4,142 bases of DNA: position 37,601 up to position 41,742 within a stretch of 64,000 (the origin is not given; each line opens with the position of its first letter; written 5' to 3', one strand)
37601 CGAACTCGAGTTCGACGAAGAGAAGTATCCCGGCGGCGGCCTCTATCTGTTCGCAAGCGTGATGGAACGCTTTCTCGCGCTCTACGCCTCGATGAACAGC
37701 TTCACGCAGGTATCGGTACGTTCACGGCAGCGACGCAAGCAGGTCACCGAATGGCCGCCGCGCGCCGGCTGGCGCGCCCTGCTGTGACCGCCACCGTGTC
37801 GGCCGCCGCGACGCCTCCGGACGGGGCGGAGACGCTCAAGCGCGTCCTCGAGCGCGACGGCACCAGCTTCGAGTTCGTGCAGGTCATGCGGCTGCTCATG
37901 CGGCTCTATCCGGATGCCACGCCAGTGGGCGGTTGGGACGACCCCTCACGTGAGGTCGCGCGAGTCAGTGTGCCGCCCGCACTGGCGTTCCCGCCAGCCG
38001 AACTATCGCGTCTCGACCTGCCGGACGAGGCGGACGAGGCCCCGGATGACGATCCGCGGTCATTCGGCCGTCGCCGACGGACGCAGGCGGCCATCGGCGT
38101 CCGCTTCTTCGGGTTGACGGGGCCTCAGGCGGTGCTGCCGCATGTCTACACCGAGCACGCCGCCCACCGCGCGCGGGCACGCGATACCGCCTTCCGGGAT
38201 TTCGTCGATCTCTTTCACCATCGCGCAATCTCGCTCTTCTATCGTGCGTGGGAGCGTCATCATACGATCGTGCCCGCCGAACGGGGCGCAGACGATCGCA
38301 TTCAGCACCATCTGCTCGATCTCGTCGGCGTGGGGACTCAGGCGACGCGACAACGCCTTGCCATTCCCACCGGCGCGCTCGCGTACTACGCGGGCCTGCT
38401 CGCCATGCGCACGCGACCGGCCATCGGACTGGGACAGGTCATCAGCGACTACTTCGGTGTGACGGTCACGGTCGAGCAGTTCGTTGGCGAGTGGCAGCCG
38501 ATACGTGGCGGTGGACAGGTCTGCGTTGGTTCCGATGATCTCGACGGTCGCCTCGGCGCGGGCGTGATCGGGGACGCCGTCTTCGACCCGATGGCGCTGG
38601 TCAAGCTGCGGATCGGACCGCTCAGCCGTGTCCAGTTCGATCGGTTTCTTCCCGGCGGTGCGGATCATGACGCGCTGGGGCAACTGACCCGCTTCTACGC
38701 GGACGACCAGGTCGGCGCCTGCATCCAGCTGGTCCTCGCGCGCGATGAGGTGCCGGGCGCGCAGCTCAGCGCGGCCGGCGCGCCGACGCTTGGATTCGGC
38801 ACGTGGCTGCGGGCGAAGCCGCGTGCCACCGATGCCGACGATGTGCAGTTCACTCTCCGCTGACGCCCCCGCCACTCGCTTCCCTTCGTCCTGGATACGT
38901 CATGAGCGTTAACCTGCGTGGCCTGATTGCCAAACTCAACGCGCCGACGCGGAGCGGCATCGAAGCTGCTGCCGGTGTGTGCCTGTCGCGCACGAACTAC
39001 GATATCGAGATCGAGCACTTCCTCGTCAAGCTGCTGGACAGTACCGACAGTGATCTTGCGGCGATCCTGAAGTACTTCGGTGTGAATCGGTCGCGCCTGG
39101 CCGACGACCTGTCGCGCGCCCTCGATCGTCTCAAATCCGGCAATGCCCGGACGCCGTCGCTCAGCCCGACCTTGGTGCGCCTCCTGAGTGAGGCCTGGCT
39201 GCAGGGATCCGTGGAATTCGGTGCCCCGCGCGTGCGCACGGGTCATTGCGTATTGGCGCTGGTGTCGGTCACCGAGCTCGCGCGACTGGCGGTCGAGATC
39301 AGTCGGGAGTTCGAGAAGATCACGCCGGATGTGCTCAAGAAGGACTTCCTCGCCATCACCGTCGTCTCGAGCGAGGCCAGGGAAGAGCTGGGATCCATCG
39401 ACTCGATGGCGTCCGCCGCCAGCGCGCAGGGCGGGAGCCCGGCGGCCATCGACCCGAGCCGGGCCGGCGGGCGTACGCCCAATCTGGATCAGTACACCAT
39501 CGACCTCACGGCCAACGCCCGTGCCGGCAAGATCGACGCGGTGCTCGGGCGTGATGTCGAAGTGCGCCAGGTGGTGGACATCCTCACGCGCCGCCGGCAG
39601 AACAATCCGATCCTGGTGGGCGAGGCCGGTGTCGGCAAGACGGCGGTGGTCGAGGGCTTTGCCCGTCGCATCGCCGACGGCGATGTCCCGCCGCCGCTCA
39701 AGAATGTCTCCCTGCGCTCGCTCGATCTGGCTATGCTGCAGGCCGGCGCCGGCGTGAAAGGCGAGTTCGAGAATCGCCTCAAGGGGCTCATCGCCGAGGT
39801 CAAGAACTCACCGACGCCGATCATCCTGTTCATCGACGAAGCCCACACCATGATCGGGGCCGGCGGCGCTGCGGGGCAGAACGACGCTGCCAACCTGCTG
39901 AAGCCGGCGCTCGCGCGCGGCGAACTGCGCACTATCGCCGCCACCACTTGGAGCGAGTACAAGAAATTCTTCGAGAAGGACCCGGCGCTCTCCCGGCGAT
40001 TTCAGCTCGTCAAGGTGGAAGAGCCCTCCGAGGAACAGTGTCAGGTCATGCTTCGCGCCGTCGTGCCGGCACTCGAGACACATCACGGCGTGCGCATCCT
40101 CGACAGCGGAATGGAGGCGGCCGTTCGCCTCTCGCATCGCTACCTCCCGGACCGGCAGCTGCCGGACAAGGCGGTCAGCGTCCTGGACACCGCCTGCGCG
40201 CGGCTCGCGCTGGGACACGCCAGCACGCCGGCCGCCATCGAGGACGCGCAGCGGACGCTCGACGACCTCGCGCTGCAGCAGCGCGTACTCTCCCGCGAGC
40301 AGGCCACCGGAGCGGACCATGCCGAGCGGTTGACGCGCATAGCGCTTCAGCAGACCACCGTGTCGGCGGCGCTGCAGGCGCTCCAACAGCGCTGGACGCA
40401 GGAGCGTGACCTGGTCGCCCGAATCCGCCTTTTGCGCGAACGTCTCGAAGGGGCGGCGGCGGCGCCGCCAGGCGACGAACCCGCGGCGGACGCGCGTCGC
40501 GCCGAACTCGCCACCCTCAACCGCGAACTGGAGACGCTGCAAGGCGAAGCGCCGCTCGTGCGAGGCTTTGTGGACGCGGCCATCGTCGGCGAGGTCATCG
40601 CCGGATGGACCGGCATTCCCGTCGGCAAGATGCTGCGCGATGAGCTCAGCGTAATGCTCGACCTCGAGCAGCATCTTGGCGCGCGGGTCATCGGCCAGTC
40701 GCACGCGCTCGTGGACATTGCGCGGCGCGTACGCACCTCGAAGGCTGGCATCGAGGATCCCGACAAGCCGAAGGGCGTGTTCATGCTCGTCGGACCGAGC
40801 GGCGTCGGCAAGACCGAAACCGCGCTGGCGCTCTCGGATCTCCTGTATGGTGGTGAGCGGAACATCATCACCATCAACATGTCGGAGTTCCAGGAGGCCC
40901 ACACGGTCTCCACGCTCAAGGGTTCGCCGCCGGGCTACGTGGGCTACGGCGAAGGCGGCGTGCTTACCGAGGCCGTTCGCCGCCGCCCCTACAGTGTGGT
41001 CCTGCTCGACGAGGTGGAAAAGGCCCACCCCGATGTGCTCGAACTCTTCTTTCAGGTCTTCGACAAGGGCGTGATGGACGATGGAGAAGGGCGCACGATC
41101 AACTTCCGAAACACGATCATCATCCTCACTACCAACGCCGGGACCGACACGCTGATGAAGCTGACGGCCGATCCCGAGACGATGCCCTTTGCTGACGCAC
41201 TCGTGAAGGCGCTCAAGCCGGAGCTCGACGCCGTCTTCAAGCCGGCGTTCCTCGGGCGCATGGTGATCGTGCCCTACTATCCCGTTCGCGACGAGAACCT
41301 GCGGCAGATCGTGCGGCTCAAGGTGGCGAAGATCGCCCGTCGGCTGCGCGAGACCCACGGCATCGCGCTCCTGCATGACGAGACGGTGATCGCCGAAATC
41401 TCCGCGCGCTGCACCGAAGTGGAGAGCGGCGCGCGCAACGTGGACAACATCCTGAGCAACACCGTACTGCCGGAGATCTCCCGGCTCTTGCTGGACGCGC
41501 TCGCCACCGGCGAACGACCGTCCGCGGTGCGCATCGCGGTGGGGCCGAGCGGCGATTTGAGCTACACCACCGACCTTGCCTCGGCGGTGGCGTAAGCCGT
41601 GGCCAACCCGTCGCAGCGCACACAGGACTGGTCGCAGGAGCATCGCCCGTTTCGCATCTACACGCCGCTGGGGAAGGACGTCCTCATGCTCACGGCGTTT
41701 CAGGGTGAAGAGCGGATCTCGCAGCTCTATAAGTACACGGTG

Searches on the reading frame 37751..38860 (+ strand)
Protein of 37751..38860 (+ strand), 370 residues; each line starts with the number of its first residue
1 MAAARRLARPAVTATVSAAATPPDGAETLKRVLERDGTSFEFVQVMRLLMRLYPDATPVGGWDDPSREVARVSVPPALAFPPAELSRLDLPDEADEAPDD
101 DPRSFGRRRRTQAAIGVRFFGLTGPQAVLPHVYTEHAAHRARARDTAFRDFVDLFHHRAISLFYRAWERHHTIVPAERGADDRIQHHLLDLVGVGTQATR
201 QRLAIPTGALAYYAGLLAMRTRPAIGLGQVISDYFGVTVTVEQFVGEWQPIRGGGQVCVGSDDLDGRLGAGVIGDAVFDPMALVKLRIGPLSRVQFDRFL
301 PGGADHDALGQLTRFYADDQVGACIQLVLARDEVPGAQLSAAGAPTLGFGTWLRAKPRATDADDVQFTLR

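Call 15: search_protein_families(library=pfam, proteins=[window:37751-38860:+], max_evalue=0.001)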
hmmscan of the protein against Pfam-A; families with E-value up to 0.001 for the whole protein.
window:37751-38860:+ (370 aa): 1 family
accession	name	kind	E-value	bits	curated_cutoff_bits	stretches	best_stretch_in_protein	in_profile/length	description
PF06996.16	T6SS_TssG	-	2.5e-91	306.6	24.6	1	38-353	3-303/304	Type VI secretion, TssG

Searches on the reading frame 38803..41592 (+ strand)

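Call 15: search_protein_families(library=pfam, proteins=[window:38803-41592:+], max_evalue=0.001)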
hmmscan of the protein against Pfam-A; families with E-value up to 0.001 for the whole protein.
window:38803-41592:+ (930 aa): 15 families
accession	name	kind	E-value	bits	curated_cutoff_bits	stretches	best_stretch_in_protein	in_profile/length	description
PF07724.20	AAA_2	-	3.3e-55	187.1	27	1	655-822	1-165/166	AAA domain (Cdc48 subfamily)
PF17871.7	AAA_lid_9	-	3.2e-29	101.3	22.8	1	409-510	1-100/104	AAA lid domain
PF00004.35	AAA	-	5.4e-19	69.4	21.2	2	270-400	2-123/131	ATPase family associated with various cellular activities (AAA)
PF07728.20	AAA_5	-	3.5e-14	53.4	22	1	660-780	2-124/139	AAA domain (dynein-related subfamily)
PF10431.15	ClpB_D2-small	-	1.2e-12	48.1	21.9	1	830-900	3-72/81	C-terminal, D2-small domain, of ClpB protein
PF13401.12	AAA_22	-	1.7e-10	41.8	27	0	265-363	4-101/130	AAA domain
PF13191.12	AAA_16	-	5.8e-09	37.1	32.6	1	247-293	2-51/167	AAA ATPase domain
PF05621.17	TniB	-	2.2e-06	27.7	22.4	0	255-406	24-185/189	Bacterial TniB protein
PF12775.13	AAA_7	-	1.1e-05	25.5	25.8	0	660-702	36-78/181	P-loop containing dynein motor region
PF06414.18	Zeta_toxin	-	9.6e-05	22.3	22.3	0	644-700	5-58/199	Zeta toxin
PF00158.32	Sigma54_activat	-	0.00012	22.2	20.2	0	659-777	24-142/168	Sigma-54 interaction domain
PF13481.12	AAA_25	-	0.00027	21.1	27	0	265-333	32-98/195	AAA domain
PF13173.12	AAA_14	-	0.00052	20.5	27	0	659-741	4-74/129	AAA domain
PF20720.3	nSTAND3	-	0.00061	20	27.2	0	657-699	17-57/155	Novel STAND NTPase 3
PF13604.12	AAA_30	-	0.00074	19.7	27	0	257-348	9-98/191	AAA domain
